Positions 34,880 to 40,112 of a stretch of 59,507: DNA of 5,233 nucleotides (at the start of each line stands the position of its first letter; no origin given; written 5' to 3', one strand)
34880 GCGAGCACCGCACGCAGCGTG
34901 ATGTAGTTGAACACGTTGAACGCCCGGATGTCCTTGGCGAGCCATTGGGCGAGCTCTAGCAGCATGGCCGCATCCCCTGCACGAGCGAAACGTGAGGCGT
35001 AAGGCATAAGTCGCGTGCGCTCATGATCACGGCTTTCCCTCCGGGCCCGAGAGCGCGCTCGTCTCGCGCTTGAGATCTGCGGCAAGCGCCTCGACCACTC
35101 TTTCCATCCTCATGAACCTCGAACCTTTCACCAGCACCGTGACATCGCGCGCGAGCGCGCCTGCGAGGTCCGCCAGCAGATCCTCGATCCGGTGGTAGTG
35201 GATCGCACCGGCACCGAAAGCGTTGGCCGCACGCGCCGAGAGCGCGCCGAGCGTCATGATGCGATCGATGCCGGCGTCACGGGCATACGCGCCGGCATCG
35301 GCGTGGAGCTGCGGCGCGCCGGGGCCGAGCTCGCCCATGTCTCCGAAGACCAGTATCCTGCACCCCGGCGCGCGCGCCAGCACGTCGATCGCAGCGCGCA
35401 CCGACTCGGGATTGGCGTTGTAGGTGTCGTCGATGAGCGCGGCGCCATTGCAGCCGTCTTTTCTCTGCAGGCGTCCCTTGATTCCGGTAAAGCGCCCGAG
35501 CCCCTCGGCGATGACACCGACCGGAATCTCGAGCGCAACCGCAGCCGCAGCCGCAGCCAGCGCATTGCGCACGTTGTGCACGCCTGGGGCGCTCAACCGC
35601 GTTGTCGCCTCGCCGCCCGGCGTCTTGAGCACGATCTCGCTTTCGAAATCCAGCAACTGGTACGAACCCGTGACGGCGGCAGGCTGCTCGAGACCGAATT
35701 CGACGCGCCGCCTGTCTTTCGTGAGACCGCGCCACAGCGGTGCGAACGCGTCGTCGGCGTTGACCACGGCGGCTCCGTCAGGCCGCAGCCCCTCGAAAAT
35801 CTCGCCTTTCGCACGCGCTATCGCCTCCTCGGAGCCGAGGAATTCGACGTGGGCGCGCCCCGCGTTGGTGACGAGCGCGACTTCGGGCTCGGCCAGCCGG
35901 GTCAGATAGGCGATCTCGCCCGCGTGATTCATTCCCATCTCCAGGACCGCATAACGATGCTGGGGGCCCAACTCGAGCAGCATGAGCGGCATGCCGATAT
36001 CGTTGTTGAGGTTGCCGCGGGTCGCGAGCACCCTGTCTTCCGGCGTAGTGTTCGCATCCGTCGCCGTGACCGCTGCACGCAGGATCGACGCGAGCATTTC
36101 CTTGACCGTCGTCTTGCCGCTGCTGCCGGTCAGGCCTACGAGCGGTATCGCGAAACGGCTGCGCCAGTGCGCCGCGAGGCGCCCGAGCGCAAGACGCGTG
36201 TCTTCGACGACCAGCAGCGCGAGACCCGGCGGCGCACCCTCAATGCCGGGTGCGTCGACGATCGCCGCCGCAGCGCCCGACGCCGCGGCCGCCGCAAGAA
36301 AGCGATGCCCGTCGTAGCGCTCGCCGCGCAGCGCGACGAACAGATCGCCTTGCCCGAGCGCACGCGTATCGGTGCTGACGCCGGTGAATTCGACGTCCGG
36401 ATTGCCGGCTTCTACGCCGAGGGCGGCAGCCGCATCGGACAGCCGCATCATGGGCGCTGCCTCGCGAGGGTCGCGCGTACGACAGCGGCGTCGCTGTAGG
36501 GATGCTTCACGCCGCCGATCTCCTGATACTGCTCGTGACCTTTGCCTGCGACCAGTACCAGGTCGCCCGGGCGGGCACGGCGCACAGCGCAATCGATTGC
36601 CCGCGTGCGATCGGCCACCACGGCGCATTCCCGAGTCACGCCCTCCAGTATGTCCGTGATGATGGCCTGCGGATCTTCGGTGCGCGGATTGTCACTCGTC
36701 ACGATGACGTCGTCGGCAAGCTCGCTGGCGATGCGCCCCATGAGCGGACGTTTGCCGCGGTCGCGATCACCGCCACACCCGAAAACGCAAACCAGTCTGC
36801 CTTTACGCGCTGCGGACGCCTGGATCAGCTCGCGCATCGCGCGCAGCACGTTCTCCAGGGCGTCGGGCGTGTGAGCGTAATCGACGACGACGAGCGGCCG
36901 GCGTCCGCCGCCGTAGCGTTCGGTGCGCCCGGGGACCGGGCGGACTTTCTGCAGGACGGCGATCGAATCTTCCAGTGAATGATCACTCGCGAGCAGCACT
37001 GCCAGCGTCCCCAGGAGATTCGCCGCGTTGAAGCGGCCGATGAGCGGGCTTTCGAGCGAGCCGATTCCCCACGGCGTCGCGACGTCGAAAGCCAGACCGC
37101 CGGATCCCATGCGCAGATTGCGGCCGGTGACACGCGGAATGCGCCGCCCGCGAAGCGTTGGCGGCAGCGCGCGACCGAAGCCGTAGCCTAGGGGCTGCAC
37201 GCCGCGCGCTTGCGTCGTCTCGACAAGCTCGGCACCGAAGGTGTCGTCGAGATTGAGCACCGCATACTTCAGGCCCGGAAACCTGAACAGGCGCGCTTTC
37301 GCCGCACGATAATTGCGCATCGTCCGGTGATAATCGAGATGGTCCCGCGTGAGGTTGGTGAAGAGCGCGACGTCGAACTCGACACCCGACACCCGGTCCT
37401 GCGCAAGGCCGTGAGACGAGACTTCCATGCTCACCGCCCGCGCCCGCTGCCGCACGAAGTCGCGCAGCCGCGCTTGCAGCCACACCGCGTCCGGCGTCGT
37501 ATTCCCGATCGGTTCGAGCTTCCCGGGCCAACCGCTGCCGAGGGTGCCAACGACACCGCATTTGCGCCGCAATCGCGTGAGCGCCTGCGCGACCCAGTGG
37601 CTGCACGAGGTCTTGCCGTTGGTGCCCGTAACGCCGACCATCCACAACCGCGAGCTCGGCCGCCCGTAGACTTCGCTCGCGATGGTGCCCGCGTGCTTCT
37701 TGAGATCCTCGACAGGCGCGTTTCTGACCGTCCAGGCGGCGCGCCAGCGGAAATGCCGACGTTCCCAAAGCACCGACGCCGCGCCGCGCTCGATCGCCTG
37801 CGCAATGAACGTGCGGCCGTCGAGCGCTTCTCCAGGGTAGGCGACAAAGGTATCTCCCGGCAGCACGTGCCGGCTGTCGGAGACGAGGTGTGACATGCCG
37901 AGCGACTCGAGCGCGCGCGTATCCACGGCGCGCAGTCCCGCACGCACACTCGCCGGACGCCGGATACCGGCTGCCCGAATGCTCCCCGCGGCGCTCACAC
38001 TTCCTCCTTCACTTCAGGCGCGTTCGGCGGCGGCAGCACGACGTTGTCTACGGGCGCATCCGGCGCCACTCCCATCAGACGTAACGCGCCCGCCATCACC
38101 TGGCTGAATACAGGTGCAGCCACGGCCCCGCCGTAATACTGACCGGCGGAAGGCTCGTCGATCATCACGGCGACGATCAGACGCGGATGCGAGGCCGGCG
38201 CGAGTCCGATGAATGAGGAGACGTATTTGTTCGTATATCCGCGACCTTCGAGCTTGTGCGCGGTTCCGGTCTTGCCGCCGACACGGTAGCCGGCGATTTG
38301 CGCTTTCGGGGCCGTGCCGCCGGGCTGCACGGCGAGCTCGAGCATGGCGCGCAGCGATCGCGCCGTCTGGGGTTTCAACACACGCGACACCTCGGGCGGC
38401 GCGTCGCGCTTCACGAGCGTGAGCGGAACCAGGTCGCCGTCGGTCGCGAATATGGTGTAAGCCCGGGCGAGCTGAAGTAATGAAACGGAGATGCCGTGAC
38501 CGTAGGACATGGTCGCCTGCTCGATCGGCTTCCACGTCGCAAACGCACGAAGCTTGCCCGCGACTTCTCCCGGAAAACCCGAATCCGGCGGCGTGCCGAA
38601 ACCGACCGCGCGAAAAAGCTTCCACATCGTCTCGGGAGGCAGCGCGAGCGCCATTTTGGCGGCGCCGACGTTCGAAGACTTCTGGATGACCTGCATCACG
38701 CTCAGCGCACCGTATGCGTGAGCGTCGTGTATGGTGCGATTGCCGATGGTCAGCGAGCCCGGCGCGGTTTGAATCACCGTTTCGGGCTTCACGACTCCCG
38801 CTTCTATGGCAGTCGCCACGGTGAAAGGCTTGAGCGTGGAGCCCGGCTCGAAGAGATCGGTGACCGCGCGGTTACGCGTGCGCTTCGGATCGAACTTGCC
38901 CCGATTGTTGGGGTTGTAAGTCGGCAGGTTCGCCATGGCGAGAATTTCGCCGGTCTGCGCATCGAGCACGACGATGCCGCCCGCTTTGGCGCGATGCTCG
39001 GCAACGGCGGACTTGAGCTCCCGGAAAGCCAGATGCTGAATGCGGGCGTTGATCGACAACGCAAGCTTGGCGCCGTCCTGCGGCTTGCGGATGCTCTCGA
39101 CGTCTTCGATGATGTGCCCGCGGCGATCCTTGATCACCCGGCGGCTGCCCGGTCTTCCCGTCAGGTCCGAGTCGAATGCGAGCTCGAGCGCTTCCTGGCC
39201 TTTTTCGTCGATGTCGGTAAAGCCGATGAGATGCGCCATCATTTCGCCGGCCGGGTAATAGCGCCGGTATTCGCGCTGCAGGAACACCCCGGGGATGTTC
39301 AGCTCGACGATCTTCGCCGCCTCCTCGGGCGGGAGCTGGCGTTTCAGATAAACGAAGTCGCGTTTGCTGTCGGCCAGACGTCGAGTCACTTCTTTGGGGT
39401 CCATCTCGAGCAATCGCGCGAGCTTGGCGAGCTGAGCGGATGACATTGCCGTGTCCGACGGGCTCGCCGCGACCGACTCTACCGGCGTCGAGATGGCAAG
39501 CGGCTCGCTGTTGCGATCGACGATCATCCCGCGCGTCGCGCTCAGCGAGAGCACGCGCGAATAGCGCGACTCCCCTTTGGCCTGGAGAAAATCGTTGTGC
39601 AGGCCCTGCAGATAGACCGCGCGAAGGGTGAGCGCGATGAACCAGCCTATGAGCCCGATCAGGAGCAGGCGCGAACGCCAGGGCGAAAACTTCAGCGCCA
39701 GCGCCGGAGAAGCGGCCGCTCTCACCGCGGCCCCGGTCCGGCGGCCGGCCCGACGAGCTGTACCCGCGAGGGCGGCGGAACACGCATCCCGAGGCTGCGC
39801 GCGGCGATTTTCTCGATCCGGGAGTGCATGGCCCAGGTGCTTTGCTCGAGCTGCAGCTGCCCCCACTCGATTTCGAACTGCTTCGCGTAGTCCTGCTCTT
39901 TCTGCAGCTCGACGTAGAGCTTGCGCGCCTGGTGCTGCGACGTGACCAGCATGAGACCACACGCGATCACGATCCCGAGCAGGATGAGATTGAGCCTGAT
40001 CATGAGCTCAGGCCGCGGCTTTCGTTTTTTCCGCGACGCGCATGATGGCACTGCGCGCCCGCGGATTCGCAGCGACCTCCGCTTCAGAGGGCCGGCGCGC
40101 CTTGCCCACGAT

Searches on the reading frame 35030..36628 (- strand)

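Call 98: search_protein_families(library=pfam, proteins=[window:35030-36628:-], max_evalue=0.00001)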
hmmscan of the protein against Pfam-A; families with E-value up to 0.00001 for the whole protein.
window:35030-36628:- (533 aa): 3 families
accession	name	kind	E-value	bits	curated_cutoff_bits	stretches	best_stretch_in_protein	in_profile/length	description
PF08245.18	Mur_ligase_M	-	2.5e-46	158.6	24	1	167-363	2-200/200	Mur ligase middle domain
PF02875.26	Mur_ligase_C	-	5.3e-19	69.7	28.4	1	385-504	1-127/127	Mur ligase, glutamate ligase domain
PF01225.30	Mur_ligase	-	5.2e-10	40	21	1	81-155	2-94/95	Mur ligase family, catalytic domain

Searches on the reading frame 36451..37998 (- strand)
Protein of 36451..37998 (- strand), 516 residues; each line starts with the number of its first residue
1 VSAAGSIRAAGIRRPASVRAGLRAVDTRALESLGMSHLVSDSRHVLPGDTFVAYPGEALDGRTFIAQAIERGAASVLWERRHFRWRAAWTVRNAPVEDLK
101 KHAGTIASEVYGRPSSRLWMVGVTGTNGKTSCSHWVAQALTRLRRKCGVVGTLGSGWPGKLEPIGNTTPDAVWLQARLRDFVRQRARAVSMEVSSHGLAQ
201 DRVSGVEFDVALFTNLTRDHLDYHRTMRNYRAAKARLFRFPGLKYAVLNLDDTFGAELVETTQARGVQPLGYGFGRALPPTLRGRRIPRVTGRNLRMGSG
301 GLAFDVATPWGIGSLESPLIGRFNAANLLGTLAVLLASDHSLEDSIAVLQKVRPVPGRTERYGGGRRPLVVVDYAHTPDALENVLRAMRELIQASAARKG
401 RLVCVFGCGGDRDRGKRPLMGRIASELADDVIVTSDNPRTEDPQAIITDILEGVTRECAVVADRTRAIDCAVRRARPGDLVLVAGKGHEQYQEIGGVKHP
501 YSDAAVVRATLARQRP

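Call 98: search_protein_families(library=pfam, proteins=[window:36451-37998:-], max_evalue=0.00001)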
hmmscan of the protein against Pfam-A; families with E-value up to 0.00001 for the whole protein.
window:36451-37998:- (516 aa): 3 families
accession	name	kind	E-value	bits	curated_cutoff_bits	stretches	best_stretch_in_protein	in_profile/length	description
PF08245.18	Mur_ligase_M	-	2.5e-47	161.9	24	1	123-334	1-199/200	Mur ligase middle domain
PF02875.26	Mur_ligase_C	-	2.5e-34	119.3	28.4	1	357-487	1-127/127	Mur ligase, glutamate ligase domain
PF01225.30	Mur_ligase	-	1.2e-07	32.4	21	1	39-110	6-94/95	Mur ligase family, catalytic domain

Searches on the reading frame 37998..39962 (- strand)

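Call 98: search_protein_families(library=pfam, proteins=[window:37998-39962:-], max_evalue=0.00001)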
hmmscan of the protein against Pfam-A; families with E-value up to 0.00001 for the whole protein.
window:37998-39962:- (655 aa): 2 families
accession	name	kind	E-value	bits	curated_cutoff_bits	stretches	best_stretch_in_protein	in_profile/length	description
PF00905.27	Transpeptidase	-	1e-79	268.3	22.1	1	328-623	1-298/299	Penicillin binding protein transpeptidase domain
PF03717.20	PBP_dimer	-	1.7e-23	84.4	24.4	1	141-287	3-178/180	Penicillin-binding Protein dimerisation domain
